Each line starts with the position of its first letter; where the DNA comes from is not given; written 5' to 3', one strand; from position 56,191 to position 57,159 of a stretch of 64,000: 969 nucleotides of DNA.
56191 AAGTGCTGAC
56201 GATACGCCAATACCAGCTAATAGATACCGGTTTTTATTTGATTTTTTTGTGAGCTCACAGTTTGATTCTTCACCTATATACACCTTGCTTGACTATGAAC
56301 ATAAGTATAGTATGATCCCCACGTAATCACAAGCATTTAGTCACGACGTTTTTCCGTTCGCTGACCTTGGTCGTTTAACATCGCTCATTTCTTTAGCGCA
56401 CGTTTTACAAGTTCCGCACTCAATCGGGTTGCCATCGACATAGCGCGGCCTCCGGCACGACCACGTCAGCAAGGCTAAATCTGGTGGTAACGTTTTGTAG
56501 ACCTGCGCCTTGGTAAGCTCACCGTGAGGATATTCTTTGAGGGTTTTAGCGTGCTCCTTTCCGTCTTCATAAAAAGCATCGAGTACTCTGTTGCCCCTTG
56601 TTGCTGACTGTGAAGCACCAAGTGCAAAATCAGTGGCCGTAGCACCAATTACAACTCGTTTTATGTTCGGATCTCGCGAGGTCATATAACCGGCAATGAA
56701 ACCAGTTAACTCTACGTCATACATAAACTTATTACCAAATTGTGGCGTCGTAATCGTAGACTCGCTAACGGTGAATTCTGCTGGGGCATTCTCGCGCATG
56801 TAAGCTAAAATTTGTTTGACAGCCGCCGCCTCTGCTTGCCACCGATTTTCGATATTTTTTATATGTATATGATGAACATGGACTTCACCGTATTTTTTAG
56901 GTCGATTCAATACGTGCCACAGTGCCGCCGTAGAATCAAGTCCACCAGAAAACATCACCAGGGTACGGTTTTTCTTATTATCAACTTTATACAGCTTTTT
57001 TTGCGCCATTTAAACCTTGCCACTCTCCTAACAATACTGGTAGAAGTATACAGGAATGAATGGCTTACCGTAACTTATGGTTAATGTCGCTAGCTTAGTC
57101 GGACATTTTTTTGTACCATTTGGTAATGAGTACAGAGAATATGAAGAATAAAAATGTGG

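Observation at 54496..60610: Tandemly duplicated unit: QueC-like PP-loop ATPase next to a BNR beta-propeller surface protein with a PNTG sorting-type signal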

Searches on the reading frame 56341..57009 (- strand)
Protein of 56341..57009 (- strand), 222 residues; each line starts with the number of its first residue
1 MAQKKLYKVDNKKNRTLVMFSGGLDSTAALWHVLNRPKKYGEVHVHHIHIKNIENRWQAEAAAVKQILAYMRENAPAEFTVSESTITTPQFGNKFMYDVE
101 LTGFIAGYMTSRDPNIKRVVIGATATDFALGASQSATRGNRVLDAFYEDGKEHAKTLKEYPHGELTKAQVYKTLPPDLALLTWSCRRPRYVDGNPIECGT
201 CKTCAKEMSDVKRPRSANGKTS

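Call 3: search_protein_families(library=pfam, proteins=[window:56341-57009:-], max_evalue=0.01)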
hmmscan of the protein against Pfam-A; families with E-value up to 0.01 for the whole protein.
window:56341-57009:- (222 aa): 2 families
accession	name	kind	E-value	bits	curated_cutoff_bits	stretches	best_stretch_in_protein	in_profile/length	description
PF06508.19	QueC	-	1.1e-07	32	22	1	16-70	2-50/210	Queuosine biosynthesis protein QueC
PF01171.26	ATP_bind_3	-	0.004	17.3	27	1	16-67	2-53/182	PP-loop family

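Call 4: search_protein_families(library=ncbifam, proteins=[window:56341-57009:-], max_evalue=0.01)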
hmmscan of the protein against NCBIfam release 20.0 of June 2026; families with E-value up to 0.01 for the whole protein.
window:56341-57009:- (222 aa): 5 families
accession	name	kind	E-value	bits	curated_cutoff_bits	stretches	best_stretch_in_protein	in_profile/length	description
NF041925.1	QatC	equivalog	0.001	18.1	280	0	4-60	91-144/398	Qat anti-phage system QueC-like protein QatC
NF007942.0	PRK10660.1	equivalog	0.0013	17.7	606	1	6-51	10-55/439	tRNA lysidine(34) synthetase TilS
TIGR02432.1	lysidine_TilS_N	equivalog_domain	0.0015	18.5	93.6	1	16-71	2-57/189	tRNA lysidine(34) synthetase TilS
NF038212.1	argG_rel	exception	0.004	16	425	1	5-52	6-51/381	argininosuccinate synthase-related protein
TIGR00364.1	TIGR00364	equivalog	0.0062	16.1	150.3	0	17-38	2-23/201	7-cyano-7-deazaguanine synthase QueC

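Call 5: search_protein_families(library=padloc, proteins=[window:56341-57009:-], max_evalue=0.01)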
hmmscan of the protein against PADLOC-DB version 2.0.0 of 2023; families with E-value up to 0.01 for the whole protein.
window:56341-57009:- (222 aa): 1 family
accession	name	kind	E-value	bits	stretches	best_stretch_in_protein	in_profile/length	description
PDLC00911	QueC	-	2.6e-08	32.3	1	11-205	3-179/190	QueC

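Call 10: find_homologous_proteins(query=window:56341-57009:-, max_evalue=0.001)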
Query window:56341-57009:- (222 aa): 370 proteins with E <= 0.001 among 815 candidates; the best 120 are listed.
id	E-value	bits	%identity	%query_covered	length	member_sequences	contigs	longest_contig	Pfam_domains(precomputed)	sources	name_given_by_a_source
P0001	7.1e-148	508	100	100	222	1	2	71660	PF06508.20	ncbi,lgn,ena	-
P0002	4.1e-106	371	79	89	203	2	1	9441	PF06508.20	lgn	-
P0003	1.2e-104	367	74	95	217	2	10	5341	PF06508.20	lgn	-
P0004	2.7e-103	362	71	99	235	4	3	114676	PF06508.20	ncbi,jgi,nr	ncbi:7-cyano-7-deazaguanine synthase [Candidatus Saccharibacteria bacterium]|jgi:7-cyano-7-deazaguan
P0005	1.5e-102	360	70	100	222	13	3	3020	PF06508.20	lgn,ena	-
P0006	1.6e-98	347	67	99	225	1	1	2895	PF06508.20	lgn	-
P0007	1.8e-98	346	68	97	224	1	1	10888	PF06508.20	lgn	-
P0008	4.4e-98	345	67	97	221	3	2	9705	PF06508.20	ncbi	-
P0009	5.8e-98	345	66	100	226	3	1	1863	PF06508.20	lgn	-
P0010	8.7e-98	344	67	98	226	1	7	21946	PF06508.20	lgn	-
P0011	9.3e-98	344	68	96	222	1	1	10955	PF06508.20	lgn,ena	-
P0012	1.6e-96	340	67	97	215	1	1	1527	PF06508.20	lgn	-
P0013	4.3e-95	335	67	92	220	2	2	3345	PF06508.20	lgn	-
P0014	1.2e-94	334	66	95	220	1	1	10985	PF06508.20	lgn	-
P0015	1.9e-94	333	65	98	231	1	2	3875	PF06508.20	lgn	-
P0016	2.7e-94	333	64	97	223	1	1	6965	PF06508.20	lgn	-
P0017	5.5e-94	332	65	98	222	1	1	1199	PF06508.20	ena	-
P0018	6.5e-94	332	63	97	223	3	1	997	PF06508.20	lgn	-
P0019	6.7e-94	331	64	100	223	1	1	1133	PF06508.20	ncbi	-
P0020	7.1e-94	331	68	95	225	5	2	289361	PF06508.20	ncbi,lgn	-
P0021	1.7e-93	330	62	100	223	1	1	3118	PF06508.20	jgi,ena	-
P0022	5.7e-93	328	63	97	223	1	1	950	PF06508.20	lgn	-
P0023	6.0e-93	328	63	100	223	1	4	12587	PF06508.20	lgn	-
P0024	6.2e-93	328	66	94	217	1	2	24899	PF06508.20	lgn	-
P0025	1.3e-92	327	61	98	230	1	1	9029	PF06508.20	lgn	-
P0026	2.2e-92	327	64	99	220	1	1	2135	PF06508.20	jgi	jgi:7-cyano-7-deazaguanine synthase in queuosine biosynthesis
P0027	2.3e-92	326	65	97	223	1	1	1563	PF06508.20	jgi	jgi:7-cyano-7-deazaguanine synthase in queuosine biosynthesis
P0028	2.7e-92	326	63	100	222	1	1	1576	PF06508.20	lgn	-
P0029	1.2e-91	324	63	99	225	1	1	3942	PF06508.20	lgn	-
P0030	1.5e-91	324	64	95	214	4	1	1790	PF06508.20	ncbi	-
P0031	3.1e-91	323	62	100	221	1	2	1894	PF06508.20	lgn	-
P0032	3.4e-91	323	62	97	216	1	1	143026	PF06508.20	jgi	jgi:7-cyano-7-deazaguanine synthase in queuosine biosynthesis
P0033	4.3e-91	322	64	96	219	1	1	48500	PF06508.20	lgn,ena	-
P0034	4.9e-91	322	64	96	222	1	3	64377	PF06508.20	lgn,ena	-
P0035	4.9e-91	322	63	99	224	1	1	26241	PF06508.20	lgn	-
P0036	5.8e-91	322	61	100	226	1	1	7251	PF06508.20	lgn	-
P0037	6.1e-91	322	64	100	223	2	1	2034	PF06508.20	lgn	-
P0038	6.3e-91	322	63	100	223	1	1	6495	PF06508.20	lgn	-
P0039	8.6e-91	321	63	99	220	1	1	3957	PF06508.20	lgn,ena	-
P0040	9.9e-91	321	63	99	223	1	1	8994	PF06508.20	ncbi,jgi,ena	jgi:7-cyano-7-deazaguanine synthase in queuosine biosynthesis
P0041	3.2e-90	319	62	98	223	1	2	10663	PF06508.20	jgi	jgi:7-cyano-7-deazaguanine synthase in queuosine biosynthesis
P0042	4.5e-90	319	65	96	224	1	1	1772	PF06508.20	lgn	-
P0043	5.9e-90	319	65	94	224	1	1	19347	PF06508.20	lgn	-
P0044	7.7e-90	318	62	99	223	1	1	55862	PF06508.20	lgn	-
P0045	1.6e-89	317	62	97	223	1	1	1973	PF06508.20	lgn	-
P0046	1.7e-89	317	60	100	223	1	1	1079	PF06508.20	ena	-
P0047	2.2e-89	317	64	95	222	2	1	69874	PF06508.20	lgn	-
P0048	4.3e-89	316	61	97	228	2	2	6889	PF06508.20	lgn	-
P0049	7.0e-89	315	62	100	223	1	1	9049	PF06508.20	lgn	-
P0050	1.1e-88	314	62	99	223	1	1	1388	PF06508.20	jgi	jgi:7-cyano-7-deazaguanine synthase in queuosine biosynthesis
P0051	2.0e-88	314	61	97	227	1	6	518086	PF06508.20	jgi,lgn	jgi:7-cyano-7-deazaguanine synthase in queuosine biosynthesis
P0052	2.3e-88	313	61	99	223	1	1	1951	PF06508.20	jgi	jgi:7-cyano-7-deazaguanine synthase in queuosine biosynthesis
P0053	2.5e-88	313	62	97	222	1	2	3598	PF06508.20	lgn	-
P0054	3.8e-88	313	62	97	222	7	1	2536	PF06508.20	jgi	jgi:7-cyano-7-deazaguanine synthase in queuosine biosynthesis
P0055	4.4e-88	312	62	100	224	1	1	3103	PF06508.20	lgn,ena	-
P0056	5.8e-88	312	60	99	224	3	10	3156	PF06508.20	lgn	-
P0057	7.6e-88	312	59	99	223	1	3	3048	PF06508.20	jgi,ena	-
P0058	1.1e-87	311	59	98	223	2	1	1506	PF06508.20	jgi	jgi:7-cyano-7-deazaguanine synthase in queuosine biosynthesis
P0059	1.8e-87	310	61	96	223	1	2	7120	PF06508.20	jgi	jgi:7-cyano-7-deazaguanine synthase in queuosine biosynthesis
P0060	2.0e-87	310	61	97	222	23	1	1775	PF06508.20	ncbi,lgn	-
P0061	2.0e-87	310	61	98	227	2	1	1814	PF06508.20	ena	-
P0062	2.1e-87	310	60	100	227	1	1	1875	PF06508.20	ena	-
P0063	5.3e-87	309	61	100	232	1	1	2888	PF06508.20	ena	-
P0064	6.5e-87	309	61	94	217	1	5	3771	PF06508.20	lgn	-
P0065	6.7e-87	309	62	95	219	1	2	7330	PF06508.20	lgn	-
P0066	1.5e-86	307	62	92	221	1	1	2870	PF06508.20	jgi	jgi:7-cyano-7-deazaguanine synthase in queuosine biosynthesis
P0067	1.8e-86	307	64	92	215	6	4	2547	PF06508.20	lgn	-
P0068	2.3e-86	307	59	97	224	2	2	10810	PF06508.20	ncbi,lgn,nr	ncbi:7-cyano-7-deazaguanine synthase [Candidatus Saccharibacteria bacterium]|nr:7-cyano-7-deazaguani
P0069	4.4e-86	306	61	94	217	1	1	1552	PF06508.20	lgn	-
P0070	1.0e-85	305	61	96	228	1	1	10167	PF06508.20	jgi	jgi:7-cyano-7-deazaguanine synthase in queuosine biosynthesis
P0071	1.5e-85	304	63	91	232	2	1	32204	PF06508.20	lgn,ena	-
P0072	1.8e-85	304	59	96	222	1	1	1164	PF06508.20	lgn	-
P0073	2.4e-85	304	61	96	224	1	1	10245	PF06508.20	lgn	-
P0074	2.7e-85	303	60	97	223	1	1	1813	PF06508.20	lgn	-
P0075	2.8e-85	303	64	90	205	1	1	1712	PF06508.20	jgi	jgi:7-cyano-7-deazaguanine synthase in queuosine biosynthesis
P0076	3.5e-85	303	60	98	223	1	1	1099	PF06508.20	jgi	jgi:7-cyano-7-deazaguanine synthase in queuosine biosynthesis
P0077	9.9e-85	302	61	100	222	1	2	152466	PF06508.20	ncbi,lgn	-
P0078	1.1e-84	301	61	96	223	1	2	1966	PF06508.20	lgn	-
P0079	2.0e-84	300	61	94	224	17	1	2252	PF06508.20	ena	-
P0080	2.3e-84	300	59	97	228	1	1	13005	PF06508.20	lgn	-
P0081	2.6e-84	300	62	90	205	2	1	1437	PF06508.20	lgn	-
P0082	6.5e-84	299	61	94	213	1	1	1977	PF06508.20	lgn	-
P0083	7.1e-84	299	64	88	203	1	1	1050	PF06508.20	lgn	-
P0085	6.0e-83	296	58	100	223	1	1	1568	PF06508.20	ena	-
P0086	7.3e-83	295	60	99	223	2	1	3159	PF06508.20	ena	-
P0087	8.5e-83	295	57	100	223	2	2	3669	PF06508.20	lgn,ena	-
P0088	1.2e-82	295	58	97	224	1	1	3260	PF06508.20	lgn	-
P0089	1.5e-82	294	60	91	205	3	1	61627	PF06508.20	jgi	-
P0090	9.3e-82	292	57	96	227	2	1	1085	PF06508.20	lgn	-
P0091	1.1e-81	292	59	95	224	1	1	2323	PF06508.20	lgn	-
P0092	1.3e-81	291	61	92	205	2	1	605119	PF06508.20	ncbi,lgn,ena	-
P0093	1.3e-81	291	59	94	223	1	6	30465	PF06508.20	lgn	-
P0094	2.7e-81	290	60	92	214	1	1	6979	PF06508.20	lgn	-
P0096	3.9e-81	290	56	97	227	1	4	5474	PF06508.20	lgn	-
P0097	4.3e-81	290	61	93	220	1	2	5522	PF06508.20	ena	-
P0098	4.4e-81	290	57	96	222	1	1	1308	PF06508.20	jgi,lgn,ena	-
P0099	4.6e-81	290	61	92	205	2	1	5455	PF06508.20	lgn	-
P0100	1.2e-80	288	60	91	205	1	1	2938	PF06508.20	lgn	-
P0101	1.7e-80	288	57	97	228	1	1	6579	PF06508.20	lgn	-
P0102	3.8e-80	287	58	93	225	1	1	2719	PF06508.20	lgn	-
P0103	1.1e-79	285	63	88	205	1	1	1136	PF06508.20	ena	-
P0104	2.1e-79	284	59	93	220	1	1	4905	PF06508.20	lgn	-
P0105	3.1e-79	284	56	95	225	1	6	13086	PF06508.20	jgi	jgi:7-cyano-7-deazaguanine synthase in queuosine biosynthesis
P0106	3.4e-79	283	60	91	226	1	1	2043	PF06508.20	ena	-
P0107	3.8e-78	280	58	91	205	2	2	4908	PF06508.20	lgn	-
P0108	7.1e-78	279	58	95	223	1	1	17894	PF06508.20,PF01171.27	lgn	-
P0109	7.5e-76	273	58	97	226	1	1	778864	PF06508.20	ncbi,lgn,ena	-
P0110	2.7e-75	271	55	96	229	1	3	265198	PF06508.20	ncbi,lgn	-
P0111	1.8e-74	268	56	92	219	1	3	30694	PF06508.20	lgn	-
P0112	5.1e-74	267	57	91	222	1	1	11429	PF06508.20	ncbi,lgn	ncbi:MAG: 7-cyano-7-deazaguanine synthase [Candidatus Saccharimonas sp.]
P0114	4.0e-72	260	59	89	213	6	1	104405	PF06508.20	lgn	-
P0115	1.5e-70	255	52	96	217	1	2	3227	PF06508.20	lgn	-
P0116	7.2e-69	250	55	90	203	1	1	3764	PF06508.20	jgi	-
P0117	7.8e-69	250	54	92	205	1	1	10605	PF06508.20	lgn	-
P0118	2.1e-68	248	55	92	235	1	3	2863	PF06508.20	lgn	-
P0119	9.8e-68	246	54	88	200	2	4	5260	PF06508.20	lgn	-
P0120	1.2e-67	246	53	86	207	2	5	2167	PF06508.20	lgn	-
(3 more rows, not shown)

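Call 11: search_solved_structures(query=window:56341-57009:-, max_evalue=1, show_alignments=3)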
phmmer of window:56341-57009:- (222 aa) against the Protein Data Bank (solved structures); distinct sequences matched with E-value up to 1: 2.
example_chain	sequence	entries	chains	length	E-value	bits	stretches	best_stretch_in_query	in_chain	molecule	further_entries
7ane_s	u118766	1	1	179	0.27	14.1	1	39-97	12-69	mS33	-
3bl5_A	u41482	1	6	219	0.4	13.5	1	12-67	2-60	Queuosine biosynthesis protein queC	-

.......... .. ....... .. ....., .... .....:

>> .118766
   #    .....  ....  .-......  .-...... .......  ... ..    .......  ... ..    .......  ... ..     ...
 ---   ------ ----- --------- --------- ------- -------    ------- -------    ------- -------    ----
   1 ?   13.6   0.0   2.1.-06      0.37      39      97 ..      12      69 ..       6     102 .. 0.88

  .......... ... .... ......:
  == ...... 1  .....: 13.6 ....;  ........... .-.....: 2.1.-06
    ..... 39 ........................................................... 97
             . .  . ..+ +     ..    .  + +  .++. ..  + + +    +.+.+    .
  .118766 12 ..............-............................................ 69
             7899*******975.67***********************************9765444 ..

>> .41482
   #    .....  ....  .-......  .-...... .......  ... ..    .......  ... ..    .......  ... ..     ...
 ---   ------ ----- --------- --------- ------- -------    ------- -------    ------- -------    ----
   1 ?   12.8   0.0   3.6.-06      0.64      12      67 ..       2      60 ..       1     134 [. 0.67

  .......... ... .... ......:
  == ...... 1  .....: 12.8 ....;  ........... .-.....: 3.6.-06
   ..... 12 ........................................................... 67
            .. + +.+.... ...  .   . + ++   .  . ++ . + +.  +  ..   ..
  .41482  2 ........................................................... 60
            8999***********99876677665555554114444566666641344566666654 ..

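Call 14: find_related_loci(query=A1, collection=genome_contigs, flank=10000)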
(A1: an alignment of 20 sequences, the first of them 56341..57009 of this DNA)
Query A1 (222 aa) in genome_contigs; peptide patterns used: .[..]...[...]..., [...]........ (x = any residue, [..] = any of these).
599 stretches matched a pattern (row limit reached: there are more); 92 encode a relative of the query (tblastn E <= 1e-3); the best 80 are kept; 79 distinct loci.
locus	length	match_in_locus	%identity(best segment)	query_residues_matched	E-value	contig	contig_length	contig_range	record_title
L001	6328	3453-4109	71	1-219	2e-109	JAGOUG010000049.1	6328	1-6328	Candidatus Saccharibacteria bacterium isolate Gw_Eff_bin_463 Gw_Eff_38724_length_6328_cov_3.460571, whole genome shotgun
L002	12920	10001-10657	71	1-219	2e-109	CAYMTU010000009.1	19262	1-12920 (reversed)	MAG TPA_asm: uncultured Candidatus Saccharibacteria bacterium isolate SRP286056_co2_537 genome assembly, contig: NODE_43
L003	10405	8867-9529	64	1-221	8e-101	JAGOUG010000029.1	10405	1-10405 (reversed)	Candidatus Saccharibacteria bacterium isolate Gw_Eff_bin_463 Gw_Eff_16626_length_10405_cov_4.440845, whole genome shotgu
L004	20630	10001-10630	68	12-221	3e-100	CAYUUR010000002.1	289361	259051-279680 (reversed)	MAG TPA_asm: uncultured Candidatus Saccharibacteria bacterium isolate SRP342105_co1_352 genome assembly, contig: NODE_30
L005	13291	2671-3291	67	12-218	2e-98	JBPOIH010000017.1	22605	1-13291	MAG: Patescibacteria group bacterium isolate MAG_90 c_000000450453, whole genome shotgun sequence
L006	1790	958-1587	64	12-221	9e-104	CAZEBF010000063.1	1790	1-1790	MAG TPA_asm: uncultured Candidatus Saccharibacteria bacterium isolate SRP286056_co1_136 genome assembly, contig: NODE_13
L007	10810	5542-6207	58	1-222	5e-93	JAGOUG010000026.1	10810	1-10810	Candidatus Saccharibacteria bacterium isolate Gw_Eff_bin_463 Gw_Eff_15606_length_10810_cov_3.588880, whole genome shotgu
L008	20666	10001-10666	59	1-222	9e-92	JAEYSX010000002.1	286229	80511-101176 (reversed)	MAG: Candidatus Parcubacteria bacterium isolate OH_CBlB_112 k127_2884060, whole genome shotgun sequence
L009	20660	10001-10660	61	1-222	1e-91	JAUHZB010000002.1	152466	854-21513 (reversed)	MAG: bacterium isolate 3_bin.93 NODE_198_length_152466_cov_1.528538, whole genome shotgun sequence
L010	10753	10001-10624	63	13-220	3e-91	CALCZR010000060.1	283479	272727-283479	MAG TPA_asm: uncultured Candidatus Saccharibacteria bacterium isolate SRR6231146_bin.58_CONCOCT_v1.1_MAG genome assembly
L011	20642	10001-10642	55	1-213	2e-81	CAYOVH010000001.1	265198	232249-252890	MAG TPA_asm: uncultured Candidatus Saccharibacteria bacterium isolate SRP344714_co1_253 genome assembly, contig: NODE_78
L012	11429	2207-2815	57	11-213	2e-80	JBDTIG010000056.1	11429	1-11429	MAG: Candidatus Saccharimonas sp. isolate cluster2_bin.293 k127_2176460, whole genome shotgun sequence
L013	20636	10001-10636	39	9-217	6e-38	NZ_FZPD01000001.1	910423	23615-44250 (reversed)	Ekhidna lutea strain DSM 19307, whole genome shotgun sequence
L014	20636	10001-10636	40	9-210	4e-38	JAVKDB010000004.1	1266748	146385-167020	MAG: Cyclobacteriaceae bacterium isolate F3-SA18-02 k141_61178, whole genome shotgun sequence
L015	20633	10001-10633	38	10-210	8e-37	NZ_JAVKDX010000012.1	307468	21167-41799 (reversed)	MAG: Ekhidna sp. isolate E2-BRE-04 k141_21653, whole genome shotgun sequence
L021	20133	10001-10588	36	16-204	4e-32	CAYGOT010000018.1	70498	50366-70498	MAG TPA_asm: uncultured Roseivirgaceae bacterium isolate ERP117304_co1_187 genome assembly, contig: NODE_468_length_7049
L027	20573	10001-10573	39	16-206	6e-30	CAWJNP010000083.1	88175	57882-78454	MAG: uncultured beta proteobacterium isolate MFD02832.bin.2.128 genome assembly, contig: contig_76991, whole genome shot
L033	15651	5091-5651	37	16-204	1e-27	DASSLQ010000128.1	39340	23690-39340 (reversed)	MAG TPA_asm: Burkholderiales bacterium isolate SMAG_U1175 k141_561556, whole genome shotgun sequence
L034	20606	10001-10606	34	3-204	4e-27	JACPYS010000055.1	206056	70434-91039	MAG: Betaproteobacteria bacterium isolate NC_groundwater_869_Pr1_S2p5_64_25 Montesol18_S2p5_coassembly_scaffold_1045749,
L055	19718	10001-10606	35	16-214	3e-24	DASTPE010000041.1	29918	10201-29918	MAG TPA_asm: Burkholderiales bacterium isolate SMAG_U2189 k141_1301993, whole genome shotgun sequence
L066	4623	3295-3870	37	16-207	1e-22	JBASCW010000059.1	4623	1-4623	MAG: Burkholderiales bacterium isolate MFD03501_ilm_asm_bin14 k127_17996, whole genome shotgun sequence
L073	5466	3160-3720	36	16-204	1e-20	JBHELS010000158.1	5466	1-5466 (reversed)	MAG: Burkholderiales bacterium isolate S2_bin.27.orig S2_k141_1856187, whole genome shotgun sequence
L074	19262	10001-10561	37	16-204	2e-20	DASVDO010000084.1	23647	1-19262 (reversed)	MAG TPA_asm: Burkholderiales bacterium isolate SMAG_U2035 k141_1666289, whole genome shotgun sequence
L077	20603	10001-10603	30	9-204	2e-19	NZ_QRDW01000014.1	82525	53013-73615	Aestuariispira insulae strain CECT 8488 Ga0244593_114, whole genome shotgun sequence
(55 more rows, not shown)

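Call 21: search_protein_families(library=pfam, proteins=[L009:9361-10008:+, L009:10694-11779:+, L004:10558-11673:+, L011:10677-11378:+, L008:10552-11349:+, L003:8036-8764:+, L013:10632-11354:+, L011:9351-9986:+, L027:14453-15061:+, L027:16218-17042:+], max_evalue=0.01)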
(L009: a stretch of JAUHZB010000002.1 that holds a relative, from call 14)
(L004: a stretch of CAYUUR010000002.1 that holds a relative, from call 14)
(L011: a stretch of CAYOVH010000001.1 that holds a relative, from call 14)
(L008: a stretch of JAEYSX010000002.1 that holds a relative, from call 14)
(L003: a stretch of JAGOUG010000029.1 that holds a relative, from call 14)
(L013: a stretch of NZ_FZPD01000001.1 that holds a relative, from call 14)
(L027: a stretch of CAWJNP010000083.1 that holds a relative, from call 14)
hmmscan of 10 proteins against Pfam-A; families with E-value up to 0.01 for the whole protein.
L009:9361-10008:+ (215 aa): 0 families

L009:10694-11779:+ (361 aa): 0 families

L004:10558-11673:+ (371 aa): 0 families

L011:10677-11378:+ (233 aa): 3 families
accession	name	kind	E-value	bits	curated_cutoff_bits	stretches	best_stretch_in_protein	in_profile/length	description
PF13649.12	Methyltransf_25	-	9.4e-05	23.5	27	1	60-138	14-97/97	Methyltransferase domain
PF08241.18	Methyltransf_11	-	0.00066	20.7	21.2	1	56-140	9-93/95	Methyltransferase domain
PF08242.18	Methyltransf_12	-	0.0054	17.9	30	1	61-140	17-98/98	Methyltransferase domain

L008:10552-11349:+ (265 aa): 3 families
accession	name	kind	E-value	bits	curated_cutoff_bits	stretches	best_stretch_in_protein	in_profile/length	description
PF08242.18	Methyltransf_12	-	5.1e-05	24.4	30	1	96-175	13-98/98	Methyltransferase domain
PF13649.12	Methyltransf_25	-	0.00013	23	27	1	95-173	14-97/97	Methyltransferase domain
PF08241.18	Methyltransf_11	-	0.0084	17.2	21.2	0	94-176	12-94/95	Methyltransferase domain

L003:8036-8764:+ (242 aa): 1 family
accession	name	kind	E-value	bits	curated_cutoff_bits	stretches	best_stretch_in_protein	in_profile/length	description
PF02709.20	Glyco_transf_7C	-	1.1e-08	35.1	23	1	131-196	11-78/78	N-terminal domain of galactosyltransferase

L013:10632-11354:+ (240 aa): 9 families
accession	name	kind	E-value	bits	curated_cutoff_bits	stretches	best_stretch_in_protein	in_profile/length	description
PF08241.18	Methyltransf_11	-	2.7e-14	54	21.2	1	46-131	1-95/95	Methyltransferase domain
PF08242.18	Methyltransf_12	-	1.5e-11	45.3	30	1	46-129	1-98/98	Methyltransferase domain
PF13649.12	Methyltransf_25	-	4.2e-10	40.6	27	1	45-127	1-97/97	Methyltransferase domain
PF13847.12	Methyltransf_31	-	5e-09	36.4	27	1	40-137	2-115/145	Methyltransferase domain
PF13489.12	Methyltransf_23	-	2.2e-08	34.4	27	1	24-176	3-161/164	Methyltransferase domain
PF05148.21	Methyltransf_8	-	1.4e-07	32.1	27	1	7-157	40-179/219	Hypothetical methyltransferase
PF02353.26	CMAS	-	6.8e-07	29.3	27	1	24-136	45-169/273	Mycolic acid cyclopropane synthetase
PF01209.24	Ubie_methyltran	-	0.0012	18.7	20.1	1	90-134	110-154/233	ubiE/COQ5 methyltransferase family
PF20922.3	Anamorsin_N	-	0.0069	16.6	27.1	0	92-137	47-93/163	Anamorsin, N-terminal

L011:9351-9986:+ (211 aa): 1 family
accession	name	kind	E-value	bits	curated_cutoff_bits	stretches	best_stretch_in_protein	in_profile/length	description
PF07963.17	N_methyl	-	1.4e-07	31.3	21.2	1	9-31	3-25/27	Prokaryotic N-terminal methylation motif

L027:14453-15061:+ (202 aa): 1 family
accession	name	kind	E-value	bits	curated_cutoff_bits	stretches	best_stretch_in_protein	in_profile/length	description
PF00300.27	His_Phos_1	-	2.4e-35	122.4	21.7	1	4-190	1-192/194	Histidine phosphatase superfamily (branch 1)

L027:16218-17042:+ (274 aa): 0 families

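Call 23: search_protein_representatives(alignment_id=A1)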
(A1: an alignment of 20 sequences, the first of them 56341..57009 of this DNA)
Query: 20 sequences, 222 profile positions. Proteins with E-value up to 0.001 (for the whole library): 1579; up to 1e-10: 744; up to 1e-30: 80. The best 150 are listed.
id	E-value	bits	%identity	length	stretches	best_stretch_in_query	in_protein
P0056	2.3e-109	380.4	-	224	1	2-221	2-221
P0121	1.4e-50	188.2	-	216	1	14-216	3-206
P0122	7.1e-50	185.9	-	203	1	10-206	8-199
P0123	2.4e-49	184.1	-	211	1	13-206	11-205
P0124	1.6e-48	181.4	-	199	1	19-211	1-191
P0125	2.2e-48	181.0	-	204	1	15-209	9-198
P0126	4.8e-47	176.6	-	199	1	16-207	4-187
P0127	7.9e-47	175.9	-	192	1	13-205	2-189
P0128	1.2e-46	175.3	-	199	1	14-206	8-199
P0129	1.9e-46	174.6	-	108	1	40-147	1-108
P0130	1.3e-45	172.0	-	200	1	15-205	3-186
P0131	4.5e-45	170.2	-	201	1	12-212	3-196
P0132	4.6e-44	166.9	-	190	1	19-204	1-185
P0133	2.5e-43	164.4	-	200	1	16-212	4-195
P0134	9.7e-43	162.5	-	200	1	15-206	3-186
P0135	1.4e-42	162.1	-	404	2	17-212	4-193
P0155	5.8e-38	146.9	-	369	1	12-211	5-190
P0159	2.2e-37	145.0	-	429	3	7-206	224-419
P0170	1.6e-35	138.9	-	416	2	11-206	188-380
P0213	7.4e-30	120.4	-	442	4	14-85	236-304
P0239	1.0e-27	113.4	-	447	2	19-206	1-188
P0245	2.3e-27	112.3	-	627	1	10-211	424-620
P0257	2.8e-26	108.7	-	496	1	15-214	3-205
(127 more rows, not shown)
